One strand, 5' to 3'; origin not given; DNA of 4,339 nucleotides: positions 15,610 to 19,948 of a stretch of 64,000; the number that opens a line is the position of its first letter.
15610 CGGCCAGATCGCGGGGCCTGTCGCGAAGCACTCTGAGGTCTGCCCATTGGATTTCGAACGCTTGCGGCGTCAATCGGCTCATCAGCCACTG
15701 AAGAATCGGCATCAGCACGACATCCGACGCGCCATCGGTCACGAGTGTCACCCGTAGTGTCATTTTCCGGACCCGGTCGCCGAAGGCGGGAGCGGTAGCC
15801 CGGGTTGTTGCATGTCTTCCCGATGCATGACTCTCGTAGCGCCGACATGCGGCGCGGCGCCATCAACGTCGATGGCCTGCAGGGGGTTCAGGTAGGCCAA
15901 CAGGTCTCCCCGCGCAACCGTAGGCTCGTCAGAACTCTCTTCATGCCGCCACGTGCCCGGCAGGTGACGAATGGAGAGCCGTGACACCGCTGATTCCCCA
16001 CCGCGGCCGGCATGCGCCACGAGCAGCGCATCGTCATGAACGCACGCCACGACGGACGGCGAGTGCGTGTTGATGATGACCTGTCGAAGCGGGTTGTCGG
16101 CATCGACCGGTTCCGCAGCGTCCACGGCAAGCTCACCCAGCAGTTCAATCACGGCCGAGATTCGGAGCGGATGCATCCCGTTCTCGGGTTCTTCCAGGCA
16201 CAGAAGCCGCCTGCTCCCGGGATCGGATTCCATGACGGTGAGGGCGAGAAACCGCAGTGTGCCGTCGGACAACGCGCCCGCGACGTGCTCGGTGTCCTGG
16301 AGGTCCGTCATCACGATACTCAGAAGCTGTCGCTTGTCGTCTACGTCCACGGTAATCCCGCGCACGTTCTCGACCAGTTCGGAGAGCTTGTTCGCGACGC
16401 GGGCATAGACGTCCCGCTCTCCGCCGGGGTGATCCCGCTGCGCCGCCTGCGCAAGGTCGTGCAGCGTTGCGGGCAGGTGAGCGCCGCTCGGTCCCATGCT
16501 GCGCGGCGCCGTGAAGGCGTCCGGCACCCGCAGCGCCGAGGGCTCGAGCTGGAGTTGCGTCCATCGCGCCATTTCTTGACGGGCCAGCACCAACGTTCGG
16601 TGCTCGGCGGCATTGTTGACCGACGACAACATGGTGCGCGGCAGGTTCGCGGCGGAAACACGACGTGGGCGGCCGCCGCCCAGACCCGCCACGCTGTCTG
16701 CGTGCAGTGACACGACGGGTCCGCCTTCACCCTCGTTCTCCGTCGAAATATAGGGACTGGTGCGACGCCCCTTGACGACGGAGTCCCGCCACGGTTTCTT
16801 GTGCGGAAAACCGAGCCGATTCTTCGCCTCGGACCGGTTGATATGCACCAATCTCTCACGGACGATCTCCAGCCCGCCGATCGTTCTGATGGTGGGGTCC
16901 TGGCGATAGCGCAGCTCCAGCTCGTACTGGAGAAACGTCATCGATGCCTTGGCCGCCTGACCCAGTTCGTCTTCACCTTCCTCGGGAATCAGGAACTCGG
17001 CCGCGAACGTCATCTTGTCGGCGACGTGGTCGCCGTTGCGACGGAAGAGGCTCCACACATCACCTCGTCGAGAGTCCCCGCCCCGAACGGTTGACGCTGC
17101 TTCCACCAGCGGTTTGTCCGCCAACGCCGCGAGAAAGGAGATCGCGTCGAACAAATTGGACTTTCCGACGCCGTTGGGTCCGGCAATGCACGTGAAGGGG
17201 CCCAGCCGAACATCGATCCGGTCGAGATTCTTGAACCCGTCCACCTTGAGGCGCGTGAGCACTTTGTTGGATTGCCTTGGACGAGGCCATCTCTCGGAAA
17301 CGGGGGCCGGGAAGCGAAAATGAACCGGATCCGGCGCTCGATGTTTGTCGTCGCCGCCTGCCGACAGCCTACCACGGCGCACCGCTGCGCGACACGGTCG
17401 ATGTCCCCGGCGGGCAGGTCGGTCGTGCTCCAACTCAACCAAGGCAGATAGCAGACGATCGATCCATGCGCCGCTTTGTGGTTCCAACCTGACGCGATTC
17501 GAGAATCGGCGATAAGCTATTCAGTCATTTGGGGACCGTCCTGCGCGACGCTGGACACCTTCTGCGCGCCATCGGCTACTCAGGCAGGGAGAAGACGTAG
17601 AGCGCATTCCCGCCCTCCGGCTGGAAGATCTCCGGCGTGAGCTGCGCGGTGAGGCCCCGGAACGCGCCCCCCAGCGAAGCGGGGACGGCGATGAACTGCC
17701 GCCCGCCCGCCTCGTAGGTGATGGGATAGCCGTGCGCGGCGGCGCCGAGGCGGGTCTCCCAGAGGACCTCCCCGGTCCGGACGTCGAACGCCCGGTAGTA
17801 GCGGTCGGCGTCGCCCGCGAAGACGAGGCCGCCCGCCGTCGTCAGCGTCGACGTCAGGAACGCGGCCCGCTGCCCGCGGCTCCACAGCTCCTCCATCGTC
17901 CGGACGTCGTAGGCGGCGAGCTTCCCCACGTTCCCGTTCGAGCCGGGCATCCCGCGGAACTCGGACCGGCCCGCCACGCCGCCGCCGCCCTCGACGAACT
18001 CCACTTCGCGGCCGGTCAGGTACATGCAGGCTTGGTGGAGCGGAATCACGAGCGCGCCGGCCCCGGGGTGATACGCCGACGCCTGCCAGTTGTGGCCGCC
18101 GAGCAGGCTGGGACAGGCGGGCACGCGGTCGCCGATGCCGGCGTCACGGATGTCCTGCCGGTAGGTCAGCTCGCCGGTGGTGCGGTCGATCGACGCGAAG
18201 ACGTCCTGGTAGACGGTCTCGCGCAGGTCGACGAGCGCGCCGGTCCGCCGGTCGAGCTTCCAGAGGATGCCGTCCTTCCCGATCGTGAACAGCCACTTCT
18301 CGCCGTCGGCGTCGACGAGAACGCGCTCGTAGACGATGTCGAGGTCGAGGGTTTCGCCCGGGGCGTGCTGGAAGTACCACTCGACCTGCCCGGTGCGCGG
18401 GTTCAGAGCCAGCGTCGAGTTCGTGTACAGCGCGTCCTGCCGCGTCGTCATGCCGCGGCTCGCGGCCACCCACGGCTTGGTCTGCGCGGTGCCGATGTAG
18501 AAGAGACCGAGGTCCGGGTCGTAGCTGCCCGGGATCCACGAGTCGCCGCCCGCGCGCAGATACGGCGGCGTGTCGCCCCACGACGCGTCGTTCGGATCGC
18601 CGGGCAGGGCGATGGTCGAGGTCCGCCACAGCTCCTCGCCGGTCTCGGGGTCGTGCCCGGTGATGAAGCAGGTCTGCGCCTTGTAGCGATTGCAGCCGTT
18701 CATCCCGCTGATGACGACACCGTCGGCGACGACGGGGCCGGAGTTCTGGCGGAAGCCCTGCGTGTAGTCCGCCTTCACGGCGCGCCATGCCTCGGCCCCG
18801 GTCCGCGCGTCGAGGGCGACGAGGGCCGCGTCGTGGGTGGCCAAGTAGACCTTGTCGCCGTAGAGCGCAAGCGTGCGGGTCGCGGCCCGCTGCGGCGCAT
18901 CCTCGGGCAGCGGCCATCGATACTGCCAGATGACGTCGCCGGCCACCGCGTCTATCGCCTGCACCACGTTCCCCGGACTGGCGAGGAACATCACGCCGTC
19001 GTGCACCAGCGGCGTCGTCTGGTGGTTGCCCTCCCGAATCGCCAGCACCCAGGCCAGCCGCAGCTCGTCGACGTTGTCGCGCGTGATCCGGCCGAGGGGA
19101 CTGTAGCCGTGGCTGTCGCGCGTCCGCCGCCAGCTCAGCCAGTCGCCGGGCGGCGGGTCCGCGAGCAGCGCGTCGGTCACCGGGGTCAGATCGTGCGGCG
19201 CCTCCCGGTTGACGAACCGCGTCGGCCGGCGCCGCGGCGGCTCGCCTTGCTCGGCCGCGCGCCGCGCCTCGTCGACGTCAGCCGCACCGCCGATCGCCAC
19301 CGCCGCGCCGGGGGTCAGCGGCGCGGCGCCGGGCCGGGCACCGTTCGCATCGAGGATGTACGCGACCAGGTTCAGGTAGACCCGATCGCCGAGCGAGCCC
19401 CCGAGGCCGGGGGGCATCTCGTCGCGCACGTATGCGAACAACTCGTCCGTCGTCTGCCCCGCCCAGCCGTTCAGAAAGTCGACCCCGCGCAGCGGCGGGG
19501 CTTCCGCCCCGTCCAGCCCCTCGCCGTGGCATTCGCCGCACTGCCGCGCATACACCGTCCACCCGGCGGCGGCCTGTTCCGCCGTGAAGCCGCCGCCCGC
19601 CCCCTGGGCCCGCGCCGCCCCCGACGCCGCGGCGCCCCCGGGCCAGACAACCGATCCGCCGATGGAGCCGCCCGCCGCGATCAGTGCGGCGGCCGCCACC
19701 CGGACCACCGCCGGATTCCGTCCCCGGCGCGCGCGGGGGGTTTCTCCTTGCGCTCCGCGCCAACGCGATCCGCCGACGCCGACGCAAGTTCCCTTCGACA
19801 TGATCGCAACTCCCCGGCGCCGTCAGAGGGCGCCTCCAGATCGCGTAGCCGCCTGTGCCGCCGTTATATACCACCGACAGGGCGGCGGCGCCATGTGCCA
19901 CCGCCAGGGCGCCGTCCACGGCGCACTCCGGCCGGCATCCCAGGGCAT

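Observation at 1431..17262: AlbA_2/Schlafen-HATPase + ParA-like ATPase cassette present twice, each directly downstream of a different NTPase-nuclease module: candidate undescribed conflict/defence system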

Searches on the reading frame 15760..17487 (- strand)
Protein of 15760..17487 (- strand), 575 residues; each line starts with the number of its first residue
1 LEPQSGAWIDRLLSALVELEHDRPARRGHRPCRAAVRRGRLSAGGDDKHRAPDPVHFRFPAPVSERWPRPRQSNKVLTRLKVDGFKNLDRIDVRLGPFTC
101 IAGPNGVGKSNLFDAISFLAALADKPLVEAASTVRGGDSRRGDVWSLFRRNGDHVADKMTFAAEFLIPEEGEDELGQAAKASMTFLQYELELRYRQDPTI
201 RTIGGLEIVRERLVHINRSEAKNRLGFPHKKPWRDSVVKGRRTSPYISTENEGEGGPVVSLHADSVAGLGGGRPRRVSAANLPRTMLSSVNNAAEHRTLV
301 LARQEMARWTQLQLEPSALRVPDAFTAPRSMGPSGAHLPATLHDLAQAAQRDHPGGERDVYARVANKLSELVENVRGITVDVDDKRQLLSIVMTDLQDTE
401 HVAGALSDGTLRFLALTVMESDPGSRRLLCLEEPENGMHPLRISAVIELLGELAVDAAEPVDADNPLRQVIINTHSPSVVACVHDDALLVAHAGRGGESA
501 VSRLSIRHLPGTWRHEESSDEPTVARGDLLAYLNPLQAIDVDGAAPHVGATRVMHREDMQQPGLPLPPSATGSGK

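Call 5: search_protein_families(library=pfam, proteins=[window:15760-17487:-], max_evalue=0.01)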
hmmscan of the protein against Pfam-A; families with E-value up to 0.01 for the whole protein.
window:15760-17487:- (575 aa): 7 families
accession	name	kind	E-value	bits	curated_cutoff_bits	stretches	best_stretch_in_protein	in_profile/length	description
PF13304.12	AAA_21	-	2.1e-26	94.1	27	2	402-480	234-303/304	AAA domain, putative AbiEii toxin, Type IV TA system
PF13175.12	AAA_15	-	1.2e-13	51.9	32.1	2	422-480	325-374/374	AAA ATPase domain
PF02463.25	SMC_N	-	4.6e-10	39.7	40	1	77-119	2-47/220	RecF/RecN/SMC N terminal domain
PF11398.14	DUF2813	-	1e-06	28.9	21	1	77-120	3-46/372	Protein of unknown function (DUF2813)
PF13476.12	AAA_23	-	5.1e-06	27.7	27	1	79-118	1-41/201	AAA domain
PF13555.12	AAA_29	-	0.00011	22.2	27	1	85-119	12-45/61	P-loop containing region of AAA domain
PF00005.33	ABC_tran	-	0.009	17.1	25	0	92-121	7-36/137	ABC transporter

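Call 6: search_protein_families(library=padloc, proteins=[window:15760-17487:-], max_evalue=0.01)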
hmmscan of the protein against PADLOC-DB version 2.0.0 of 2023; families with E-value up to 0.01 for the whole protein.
window:15760-17487:- (575 aa): 100 families (the best 25 are shown)
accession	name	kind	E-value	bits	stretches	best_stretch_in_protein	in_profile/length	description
PDLC04184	HEC-01A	-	3e-98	327.8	1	77-486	2-397/464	-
PDLC04178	HEC-01A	-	5.4e-33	112.6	2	283-504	150-356/399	-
PDLC04182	HEC-01A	-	1.3e-32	111.3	2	275-505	163-376/406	-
PDLC02980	AriA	-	2.3e-27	94.7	2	397-481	229-304/304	-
PDLC04175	HEC-01A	-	4.6e-26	89.7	2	330-509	179-340/363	-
PDLC04176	HEC-01A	-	6.2e-26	89.6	2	363-493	212-334/371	-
PDLC04135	mad3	-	6.7e-25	86.4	2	77-124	2-50/374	mads_3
PDLC04177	HEC-01A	-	1.3e-24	85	2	360-509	233-370/393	-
PDLC04180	HEC-01A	-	1.1e-22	78.8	1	77-496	3-339/382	-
PDLC04183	HEC-01A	-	1.4e-22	78.4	2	75-134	3-62/402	-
PDLC04393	PDC-M07A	-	2.7e-22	77.4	2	309-502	198-379/435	-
PDLC04389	PDC-M07A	-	2.2e-21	74.4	2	362-504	245-399/443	-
PDLC04541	PDC-M25A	-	1.5e-19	68.4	2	285-486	139-316/380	-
PDLC04392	PDC-M07A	-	1.6e-18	65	2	302-489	189-360/432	-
PDLC04179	HEC-01A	-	1.9e-18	64.8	2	406-494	340-419/459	-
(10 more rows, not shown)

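Call 7: search_protein_families(library=ncbifam, proteins=[window:15760-17487:-], max_evalue=0.01)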
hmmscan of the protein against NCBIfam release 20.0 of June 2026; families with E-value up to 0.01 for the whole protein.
window:15760-17487:- (575 aa): 16 families
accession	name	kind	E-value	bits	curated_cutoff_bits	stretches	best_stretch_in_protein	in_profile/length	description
NF047739.1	antiphage_MADS3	equivalog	8.9e-38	130.5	420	1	77-498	2-397/427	methylation-associated defense system AAA family ATPase MAD3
TIGR00611.2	recf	equivalog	2.9e-08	33.3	172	1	77-121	1-46/339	DNA replication/repair protein RecF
NF038234.1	retron_eff_Eco8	equivalog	6e-08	31.8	250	1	78-119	4-46/679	retron Eco8 family effector endonuclease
NF041760.1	PtuA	equivalog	1.7e-06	27.3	500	0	74-117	49-93/524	retron Ec78 anti-phage system effector ATPase PtuA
TIGR04435.1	restrict_AAA_1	hypoth_equivalog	2.6e-06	26.4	300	0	404-490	396-480/568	restriction system-associated AAA family ATPase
TIGR03411.1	urea_trans_UrtD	equivalog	3.5e-06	26.8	304.1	1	81-117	11-49/242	urea ABC transporter ATP-binding protein UrtD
TIGR02169.1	SMC_prok_A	equivalog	1e-05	23.5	729.4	1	80-119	5-46/1165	chromosome segregation protein SMC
TIGR02168.1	SMC_prok_B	equivalog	2.3e-05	22.4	567.35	1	77-117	2-44/1181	chromosome segregation protein SMC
TIGR00634.1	recN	equivalog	2.9e-05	23.2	407.85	0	76-155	1-75/563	DNA repair protein RecN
NF000171.1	ABCF_producer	exception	4.2e-05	22.2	800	0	370-447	431-504/541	TlrC/CarA/OleB/SrmB family ABC-F type ribosomal protection protein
TIGR00618.1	sbcc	subfamily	0.00065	17.7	478.5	1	85-118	14-49/1043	exonuclease subunit SbcC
NF010157.0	PRK13636.1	equivalog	0.00071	18.8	463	0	83-116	17-52/285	cobalt transporter ATP-binding subunit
TIGR03410.1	urea_trans_UrtE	equivalog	0.0021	17.5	285.8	0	91-118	21-48/230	urea ABC transporter ATP-binding subunit UrtE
NF053840.1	MnTportMntADein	equivalog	0.0048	16.5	400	0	91-121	22-52/240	manganese ABC transporter ATP-binding protein MntA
TIGR03873.1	F420-0_ABC_ATP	hypoth_equivalog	0.0064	15.8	372.4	0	89-136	18-67/256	putative F420-0 ABC transporter ATP-binding protein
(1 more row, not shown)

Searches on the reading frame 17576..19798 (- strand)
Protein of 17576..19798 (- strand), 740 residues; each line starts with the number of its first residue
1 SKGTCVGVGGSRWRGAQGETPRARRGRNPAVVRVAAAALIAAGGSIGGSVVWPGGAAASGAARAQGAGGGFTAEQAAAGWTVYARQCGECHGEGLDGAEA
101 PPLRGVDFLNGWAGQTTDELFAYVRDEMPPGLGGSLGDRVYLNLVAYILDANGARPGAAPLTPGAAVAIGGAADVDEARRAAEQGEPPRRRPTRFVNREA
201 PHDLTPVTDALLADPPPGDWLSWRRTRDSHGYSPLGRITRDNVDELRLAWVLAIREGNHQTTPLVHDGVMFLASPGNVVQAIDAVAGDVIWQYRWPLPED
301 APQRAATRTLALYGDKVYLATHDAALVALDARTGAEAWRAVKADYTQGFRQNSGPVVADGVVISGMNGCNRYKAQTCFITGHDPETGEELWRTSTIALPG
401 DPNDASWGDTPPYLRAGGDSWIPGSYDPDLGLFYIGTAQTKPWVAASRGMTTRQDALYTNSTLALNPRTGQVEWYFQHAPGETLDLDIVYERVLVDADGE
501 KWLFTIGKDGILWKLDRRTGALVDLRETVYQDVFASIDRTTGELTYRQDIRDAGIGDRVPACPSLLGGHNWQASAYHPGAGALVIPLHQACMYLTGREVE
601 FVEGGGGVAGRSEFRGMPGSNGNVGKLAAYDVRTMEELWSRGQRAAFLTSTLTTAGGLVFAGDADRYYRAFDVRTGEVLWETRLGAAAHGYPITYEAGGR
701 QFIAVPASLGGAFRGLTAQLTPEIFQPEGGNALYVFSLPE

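Call 116: search_protein_families(library=pfam, proteins=[window:17576-19798:-], max_evalue=0.001)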
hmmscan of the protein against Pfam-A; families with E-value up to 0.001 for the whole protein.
window:17576-19798:- (740 aa): 5 families
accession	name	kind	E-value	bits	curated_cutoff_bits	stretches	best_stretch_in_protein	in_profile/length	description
PF01011.28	PQQ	-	7.1e-60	203.8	26.7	2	220-521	1-333/595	Glucose/ethanol/alcohol dehydrogenase, beta-propeller domain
PF13360.13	PQQ_2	-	5.8e-26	92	27.6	2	248-365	55-176/233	Outer membrane protein assembly factor BamB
PF13442.11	Cytochrome_CBB3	-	1.2e-08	35.6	27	1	75-148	2-68/68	Cytochrome C oxidase, cbb3-type, subunit III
PF13570.13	Beta-prop_ACSF4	-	3.9e-07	30.2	133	0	625-698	71-145/329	Beta-alanine-activating enzyme, beta-propeller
PF25293.1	Beta-prop_EMC1_N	-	1.1e-05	25.7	34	0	315-346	32-63/219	EMC1 N-terminal beta-propeller domain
